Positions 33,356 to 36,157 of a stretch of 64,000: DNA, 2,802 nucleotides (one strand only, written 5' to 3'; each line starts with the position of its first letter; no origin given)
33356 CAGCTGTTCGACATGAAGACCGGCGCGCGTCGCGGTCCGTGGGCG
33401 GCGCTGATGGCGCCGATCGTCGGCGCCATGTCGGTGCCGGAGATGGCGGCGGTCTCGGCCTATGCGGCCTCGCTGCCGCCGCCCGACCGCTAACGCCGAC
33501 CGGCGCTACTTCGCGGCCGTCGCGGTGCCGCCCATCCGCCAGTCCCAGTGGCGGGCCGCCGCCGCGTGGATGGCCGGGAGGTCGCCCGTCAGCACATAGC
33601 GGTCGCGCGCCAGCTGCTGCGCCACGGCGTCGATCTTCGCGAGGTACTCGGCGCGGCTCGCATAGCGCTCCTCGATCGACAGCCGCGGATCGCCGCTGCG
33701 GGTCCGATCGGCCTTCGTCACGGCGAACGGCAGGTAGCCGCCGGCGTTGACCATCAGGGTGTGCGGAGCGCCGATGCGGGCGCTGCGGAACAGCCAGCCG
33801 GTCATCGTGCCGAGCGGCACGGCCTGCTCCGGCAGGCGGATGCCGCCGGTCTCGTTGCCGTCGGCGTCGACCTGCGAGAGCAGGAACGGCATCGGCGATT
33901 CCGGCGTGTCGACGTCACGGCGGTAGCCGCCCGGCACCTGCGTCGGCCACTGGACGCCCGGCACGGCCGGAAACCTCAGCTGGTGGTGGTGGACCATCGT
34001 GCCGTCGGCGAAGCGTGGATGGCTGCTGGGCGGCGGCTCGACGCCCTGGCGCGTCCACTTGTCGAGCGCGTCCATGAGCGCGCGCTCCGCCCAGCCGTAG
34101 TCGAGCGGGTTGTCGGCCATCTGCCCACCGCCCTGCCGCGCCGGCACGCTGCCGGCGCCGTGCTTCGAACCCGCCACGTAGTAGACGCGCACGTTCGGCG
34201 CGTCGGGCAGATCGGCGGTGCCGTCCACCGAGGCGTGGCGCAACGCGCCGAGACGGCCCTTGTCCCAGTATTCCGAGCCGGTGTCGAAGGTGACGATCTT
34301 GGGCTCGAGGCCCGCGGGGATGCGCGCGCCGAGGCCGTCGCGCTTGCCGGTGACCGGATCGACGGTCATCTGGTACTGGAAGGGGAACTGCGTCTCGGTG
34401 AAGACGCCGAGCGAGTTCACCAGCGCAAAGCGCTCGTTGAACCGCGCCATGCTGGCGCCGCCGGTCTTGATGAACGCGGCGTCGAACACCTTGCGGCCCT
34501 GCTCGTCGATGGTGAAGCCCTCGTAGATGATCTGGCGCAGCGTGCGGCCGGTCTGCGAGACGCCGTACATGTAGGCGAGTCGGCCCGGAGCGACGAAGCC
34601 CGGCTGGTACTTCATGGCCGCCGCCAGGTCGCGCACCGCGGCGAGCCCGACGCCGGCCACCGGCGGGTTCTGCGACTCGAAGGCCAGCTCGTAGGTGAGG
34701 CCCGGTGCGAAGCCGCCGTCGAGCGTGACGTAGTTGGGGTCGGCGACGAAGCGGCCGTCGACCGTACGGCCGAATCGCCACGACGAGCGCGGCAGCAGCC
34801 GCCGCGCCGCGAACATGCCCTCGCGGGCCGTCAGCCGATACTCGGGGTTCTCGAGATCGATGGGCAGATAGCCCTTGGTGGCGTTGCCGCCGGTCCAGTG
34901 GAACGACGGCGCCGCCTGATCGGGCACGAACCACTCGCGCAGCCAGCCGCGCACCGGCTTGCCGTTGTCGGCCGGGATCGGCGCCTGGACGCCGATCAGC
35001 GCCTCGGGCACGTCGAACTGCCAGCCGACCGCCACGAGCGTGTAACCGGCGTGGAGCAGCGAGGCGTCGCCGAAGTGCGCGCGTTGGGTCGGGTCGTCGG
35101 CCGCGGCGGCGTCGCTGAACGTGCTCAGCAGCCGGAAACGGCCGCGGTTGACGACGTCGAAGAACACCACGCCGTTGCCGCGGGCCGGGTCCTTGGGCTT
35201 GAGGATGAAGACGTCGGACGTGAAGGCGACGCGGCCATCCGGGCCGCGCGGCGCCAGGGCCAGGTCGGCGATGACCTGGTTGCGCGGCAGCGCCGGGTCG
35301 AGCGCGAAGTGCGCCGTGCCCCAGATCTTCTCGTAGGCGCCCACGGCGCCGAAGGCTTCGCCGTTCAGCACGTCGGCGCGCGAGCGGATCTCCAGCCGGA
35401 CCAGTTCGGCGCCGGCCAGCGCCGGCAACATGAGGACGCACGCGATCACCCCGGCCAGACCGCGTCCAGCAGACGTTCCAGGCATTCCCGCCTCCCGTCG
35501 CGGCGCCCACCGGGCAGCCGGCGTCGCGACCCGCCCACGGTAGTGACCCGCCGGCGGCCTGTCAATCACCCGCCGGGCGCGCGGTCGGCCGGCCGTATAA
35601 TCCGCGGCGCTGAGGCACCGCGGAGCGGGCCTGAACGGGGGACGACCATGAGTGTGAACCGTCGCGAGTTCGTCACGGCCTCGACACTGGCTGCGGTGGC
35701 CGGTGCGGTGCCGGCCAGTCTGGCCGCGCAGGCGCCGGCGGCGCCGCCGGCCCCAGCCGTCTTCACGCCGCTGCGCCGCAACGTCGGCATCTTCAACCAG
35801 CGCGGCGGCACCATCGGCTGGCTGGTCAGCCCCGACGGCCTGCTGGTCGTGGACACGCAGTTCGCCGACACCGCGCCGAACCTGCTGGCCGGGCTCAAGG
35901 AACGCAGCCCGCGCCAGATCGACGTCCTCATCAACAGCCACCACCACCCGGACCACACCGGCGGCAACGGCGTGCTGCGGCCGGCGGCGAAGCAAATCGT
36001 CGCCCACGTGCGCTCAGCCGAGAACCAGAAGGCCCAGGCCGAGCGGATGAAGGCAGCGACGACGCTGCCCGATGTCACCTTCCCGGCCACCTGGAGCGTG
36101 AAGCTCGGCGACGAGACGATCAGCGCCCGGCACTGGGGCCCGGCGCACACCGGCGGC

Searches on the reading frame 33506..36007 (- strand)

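Call 39: search_protein_families(library=pfam, proteins=[window:33506-36007:-], max_evalue=0.0001)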
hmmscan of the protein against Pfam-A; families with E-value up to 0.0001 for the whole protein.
window:33506-36007:- (833 aa): 1 family
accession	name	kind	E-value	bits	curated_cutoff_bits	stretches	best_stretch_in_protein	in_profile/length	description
PF20091.5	Abhydrolase_10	-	4.1e-33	115.4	23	1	450-812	141-426/429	Alpha/beta hydrolase domain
